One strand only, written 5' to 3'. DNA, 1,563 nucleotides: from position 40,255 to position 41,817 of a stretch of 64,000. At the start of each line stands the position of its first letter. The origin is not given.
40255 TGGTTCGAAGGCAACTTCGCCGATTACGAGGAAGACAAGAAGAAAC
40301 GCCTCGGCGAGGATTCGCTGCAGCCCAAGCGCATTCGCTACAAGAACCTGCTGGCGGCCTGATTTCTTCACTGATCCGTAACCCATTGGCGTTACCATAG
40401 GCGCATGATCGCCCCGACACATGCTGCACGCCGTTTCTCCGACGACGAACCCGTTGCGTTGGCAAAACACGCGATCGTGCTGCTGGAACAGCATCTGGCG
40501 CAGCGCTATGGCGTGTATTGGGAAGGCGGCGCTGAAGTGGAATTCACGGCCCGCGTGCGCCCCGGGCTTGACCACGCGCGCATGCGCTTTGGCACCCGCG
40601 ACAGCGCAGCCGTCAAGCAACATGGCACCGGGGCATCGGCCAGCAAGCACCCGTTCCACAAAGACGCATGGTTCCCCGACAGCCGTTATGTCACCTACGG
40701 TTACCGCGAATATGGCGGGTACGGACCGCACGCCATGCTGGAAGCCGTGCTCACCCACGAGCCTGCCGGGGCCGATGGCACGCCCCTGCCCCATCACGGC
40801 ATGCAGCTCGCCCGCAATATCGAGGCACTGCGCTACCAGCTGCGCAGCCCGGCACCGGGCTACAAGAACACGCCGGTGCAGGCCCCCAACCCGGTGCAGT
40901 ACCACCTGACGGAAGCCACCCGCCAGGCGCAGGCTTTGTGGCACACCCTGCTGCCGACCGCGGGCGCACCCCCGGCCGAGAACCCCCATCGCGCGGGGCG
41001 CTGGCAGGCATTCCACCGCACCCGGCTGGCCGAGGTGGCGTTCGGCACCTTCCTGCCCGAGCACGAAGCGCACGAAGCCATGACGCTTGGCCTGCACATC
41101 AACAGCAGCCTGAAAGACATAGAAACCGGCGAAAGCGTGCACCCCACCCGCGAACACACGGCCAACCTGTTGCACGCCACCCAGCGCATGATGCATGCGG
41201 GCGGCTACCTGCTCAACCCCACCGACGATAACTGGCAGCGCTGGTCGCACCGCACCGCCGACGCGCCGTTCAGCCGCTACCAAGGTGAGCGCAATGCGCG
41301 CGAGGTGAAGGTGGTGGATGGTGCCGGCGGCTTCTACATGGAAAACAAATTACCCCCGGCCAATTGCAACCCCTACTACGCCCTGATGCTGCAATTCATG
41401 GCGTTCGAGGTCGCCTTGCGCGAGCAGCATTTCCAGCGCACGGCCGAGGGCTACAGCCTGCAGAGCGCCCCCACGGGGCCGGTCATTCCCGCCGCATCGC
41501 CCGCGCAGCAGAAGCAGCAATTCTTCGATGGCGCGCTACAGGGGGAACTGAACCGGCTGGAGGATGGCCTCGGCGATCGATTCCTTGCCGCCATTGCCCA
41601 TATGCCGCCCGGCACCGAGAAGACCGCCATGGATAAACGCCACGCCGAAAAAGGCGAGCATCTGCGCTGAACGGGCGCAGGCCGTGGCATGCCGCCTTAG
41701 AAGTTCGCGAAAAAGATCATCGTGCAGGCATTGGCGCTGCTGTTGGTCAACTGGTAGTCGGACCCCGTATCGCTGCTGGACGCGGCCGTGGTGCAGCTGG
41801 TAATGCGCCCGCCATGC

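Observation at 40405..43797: Two paralogous, highly divergent glutamine-synthetase/GCL-superfamily proteins bracketing a prepilin-like gene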

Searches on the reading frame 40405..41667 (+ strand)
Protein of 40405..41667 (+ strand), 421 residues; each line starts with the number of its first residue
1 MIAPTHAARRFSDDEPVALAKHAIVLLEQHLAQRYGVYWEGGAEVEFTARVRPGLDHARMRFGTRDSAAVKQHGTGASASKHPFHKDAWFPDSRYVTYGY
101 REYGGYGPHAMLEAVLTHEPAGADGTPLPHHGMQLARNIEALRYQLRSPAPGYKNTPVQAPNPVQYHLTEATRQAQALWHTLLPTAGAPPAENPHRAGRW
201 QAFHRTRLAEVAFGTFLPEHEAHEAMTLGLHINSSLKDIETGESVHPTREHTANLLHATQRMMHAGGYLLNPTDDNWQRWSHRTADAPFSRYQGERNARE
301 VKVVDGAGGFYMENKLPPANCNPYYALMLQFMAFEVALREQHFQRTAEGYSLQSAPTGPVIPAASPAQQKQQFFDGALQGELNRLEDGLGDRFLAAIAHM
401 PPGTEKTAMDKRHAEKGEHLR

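Call 4: search_protein_families(library=pfam, proteins=[window:40405-41667:+], max_evalue=1)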
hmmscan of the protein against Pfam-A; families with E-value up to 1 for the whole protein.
window:40405-41667:+ (421 aa): 0 families

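Call 5: search_protein_families(library=ncbifam, proteins=[window:40405-41667:+], max_evalue=1)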
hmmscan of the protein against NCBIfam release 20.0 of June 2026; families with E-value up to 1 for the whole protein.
window:40405-41667:+ (421 aa): 0 families

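Call 8: find_homologous_proteins(query=window:40405-41667:+)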
Query window:40405-41667:+ (421 aa): 5 proteins with E <= 0.001 among 8000 candidates.
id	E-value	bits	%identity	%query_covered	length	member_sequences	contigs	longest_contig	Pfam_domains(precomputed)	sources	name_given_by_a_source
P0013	1.2e-288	976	100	100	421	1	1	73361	-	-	-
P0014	1.5e-127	445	53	98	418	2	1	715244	-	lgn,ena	-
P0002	5.7e-44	169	33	98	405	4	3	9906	PF00120.30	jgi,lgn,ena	-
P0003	6.7e-43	166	34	96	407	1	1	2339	PF00120.30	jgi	jgi:hypothetical protein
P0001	6.0e-39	153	33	95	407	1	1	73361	PF00120.30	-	-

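Call 14: find_encoding_contigs(protein=P0014, flank=10000, max_places=3)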
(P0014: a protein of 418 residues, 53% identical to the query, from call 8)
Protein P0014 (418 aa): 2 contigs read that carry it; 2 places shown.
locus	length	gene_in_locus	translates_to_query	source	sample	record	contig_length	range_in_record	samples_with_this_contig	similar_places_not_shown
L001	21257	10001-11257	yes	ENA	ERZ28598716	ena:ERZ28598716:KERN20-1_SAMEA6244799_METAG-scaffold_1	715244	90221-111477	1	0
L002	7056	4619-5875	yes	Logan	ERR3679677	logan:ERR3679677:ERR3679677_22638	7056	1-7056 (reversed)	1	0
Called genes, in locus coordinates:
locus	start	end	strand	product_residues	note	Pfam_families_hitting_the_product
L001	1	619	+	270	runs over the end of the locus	PF01656:CbiA, PF09140:MipZ, PF10609:ParA, PF13614:AAA_31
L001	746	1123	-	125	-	-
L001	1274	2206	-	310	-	PF02511:Thy1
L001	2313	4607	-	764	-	-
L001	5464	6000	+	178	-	PF04386:SspB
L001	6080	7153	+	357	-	-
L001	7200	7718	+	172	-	PF00383:dCMP_cyt_deam_1, PF14437:MafB19-deam, PF14439:Bd3614-deam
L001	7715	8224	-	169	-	-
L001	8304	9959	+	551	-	PF00005:ABC_tran, PF00931:NB-ARC (faint), PF01926:MMR_HSR1 (faint), PF02463:SMC_N (faint), PF13555:AAA_29 (faint), PF13238:AAA_18 (faint), PF12848:ABC_tran_Xtn, PF00005:ABC_tran, +1 more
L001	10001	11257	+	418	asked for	-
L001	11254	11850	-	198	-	PF05494:MlaC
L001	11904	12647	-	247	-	PF04333:MlaA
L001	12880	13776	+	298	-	PF02219:MTHFR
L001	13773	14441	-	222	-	PF13677:MotB_plug, PF00691:OmpA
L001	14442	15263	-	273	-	PF01618:MotA_ExbB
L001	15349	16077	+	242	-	PF07722:Peptidase_C26, PF00117:GATase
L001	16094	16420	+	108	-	PF01541:GIY-YIG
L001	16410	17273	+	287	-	PF01479:S4, PF00849:PseudoU_synth_2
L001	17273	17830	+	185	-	PF03602:Cons_hypoth95, PF06325:PrmA (weak), PF01170:UPF0020 (weak), PF05175:MTS (weak), PF13847:Methyltransf_31 (weak), PF13649:Methyltransf_25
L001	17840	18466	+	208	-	-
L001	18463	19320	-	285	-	-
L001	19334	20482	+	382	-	PF04055:Radical_SAM, PF06969:HemN_C (weak)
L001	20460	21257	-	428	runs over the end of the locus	PF04348:LppC, PF13458:Peripla_BP_6, PF01094:ANF_receptor (weak)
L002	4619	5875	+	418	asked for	-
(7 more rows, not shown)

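Call 66: search_protein_families(library=padloc, proteins=[window:40405-41667:+], max_evalue=0.1)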
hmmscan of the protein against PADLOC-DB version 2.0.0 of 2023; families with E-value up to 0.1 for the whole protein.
window:40405-41667:+ (421 aa): 0 families

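Call 70: predict_structure(alignment_id=A5)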
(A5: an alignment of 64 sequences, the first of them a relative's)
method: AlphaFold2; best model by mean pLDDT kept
length: 421 residues; sequences in the alignment: 64
mean_pLDDT: 85.6   pTM: 0.87
mean pLDDT of the five models: 85.6, 85.5, 85.0, 84.4, 84.0
residues with pLDDT >= 90: 248; 70-90: 95; 50-70: 56; < 50: 22
segments of 3 or more residues with pLDDT < 50: 154-167, 289-291, 418-421
pLDDT, mean of each block of 10 residues (from residue 1): 56 93 98 97 97 85 87 94 90 95 84 97 95 97 91 48 48 66 59 65 89 80 83 97 88 91 97 94 71 67 91 97 98 96 90 85 95 94 98 98 93 68 36
secondary structure, 60 per line:
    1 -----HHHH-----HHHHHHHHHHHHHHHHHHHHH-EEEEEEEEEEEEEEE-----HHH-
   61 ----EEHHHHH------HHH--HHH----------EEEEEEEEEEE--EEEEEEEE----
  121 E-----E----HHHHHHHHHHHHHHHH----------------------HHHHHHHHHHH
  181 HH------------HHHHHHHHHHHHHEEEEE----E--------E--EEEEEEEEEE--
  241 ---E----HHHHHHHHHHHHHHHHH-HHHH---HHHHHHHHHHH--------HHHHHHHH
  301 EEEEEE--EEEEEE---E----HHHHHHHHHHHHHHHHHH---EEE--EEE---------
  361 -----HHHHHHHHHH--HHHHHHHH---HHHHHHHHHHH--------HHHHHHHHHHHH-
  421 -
elements in order: H6-9 H15-35 E37-51 H67-71 E96-106 E109-116 H132-147 H170-182 H195-207 E208-212 E229-238 H249-265 H267-270 H274-284 H293-300 E301-306 E309-314 H323-340 E344-346 E349-351 H366-375 H378-385 H389-399 H408-419

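Call 72: fold_search(model_id=the predicted structure, library=pdb)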
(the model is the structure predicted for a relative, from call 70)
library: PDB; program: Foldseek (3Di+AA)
matches with E <= 10: 439; with E <= 0.001: 158
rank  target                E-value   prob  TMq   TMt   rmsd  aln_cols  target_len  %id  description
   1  8ufj_A                6.6e-10  1.00  0.46  0.44   7.4       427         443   11  Structure of M. mazei GS(R167L-A168G) apo form (released 2023-11-15)
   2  8tfb_A                6.9e-10  1.00  0.45  0.43   7.6       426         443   12  Cryo-EM structure of the Methanosarcina mazei apo glutamin synthetase structure: dodecameric form (released 2023-11-15)
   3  8tge_A                8.1e-10  1.00  0.45  0.43   7.6       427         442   12  Crystal structure of the Methanosarcina mazei glutamine synthetase in complex with GlnK1 (released 2023-11-15)
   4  8ufj_B                1.0e-09  1.00  0.46  0.44   7.4       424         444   12  Structure of M. mazei GS(R167L-A168G) apo form (released 2023-11-15)
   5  8oon_A                1.2e-09  1.00  0.45  0.43   8.6       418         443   13  Glutamine synthetase from Methanothermococcus thermolithotrophicus at a resolution of 2.43 A (released 2024-01-24)
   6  8x6z_C                1.4e-09  1.00  0.45  0.40  10.4       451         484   13  1-naphthylamine GS from Pseudomonas sp. JS3066 (released 2024-01-03)
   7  8tfc_A                1.5e-09  1.00  0.45  0.44   7.5       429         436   12  Cryo-EM structure of Methanosarcina mazie glutamine synthetase captured as partial oligomer (released 2023-11-15)
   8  8x6z_D                1.9e-09  1.00  0.45  0.40  11.0       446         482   11  1-naphthylamine GS from Pseudomonas sp. JS3066 (released 2024-01-03)
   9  8oon_B                1.9e-09  1.00  0.44  0.42   8.6       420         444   13  Glutamine synthetase from Methanothermococcus thermolithotrophicus at a resolution of 2.43 A (released 2024-01-24)
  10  8x6z_E                2.1e-09  1.00  0.41  0.36  11.7       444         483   11  1-naphthylamine GS from Pseudomonas sp. JS3066 (released 2024-01-03)
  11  8x6z_B                2.5e-09  1.00  0.43  0.38  10.8       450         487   13  1-naphthylamine GS from Pseudomonas sp. JS3066 (released 2024-01-03)
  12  8oon_D                2.6e-09  1.00  0.44  0.42   9.6       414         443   14  Glutamine synthetase from Methanothermococcus thermolithotrophicus at a resolution of 2.43 A (released 2024-01-24)
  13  8x6z_F                3.1e-09  1.00  0.49  0.43   8.5       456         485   11  1-naphthylamine GS from Pseudomonas sp. JS3066 (released 2024-01-03)
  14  8x6z_A                3.3e-09  1.00  0.45  0.40  10.2       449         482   12  1-naphthylamine GS from Pseudomonas sp. JS3066 (released 2024-01-03)
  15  8oon_F                3.5e-09  1.00  0.43  0.41   8.6       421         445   13  Glutamine synthetase from Methanothermococcus thermolithotrophicus at a resolution of 2.43 A (released 2024-01-24)
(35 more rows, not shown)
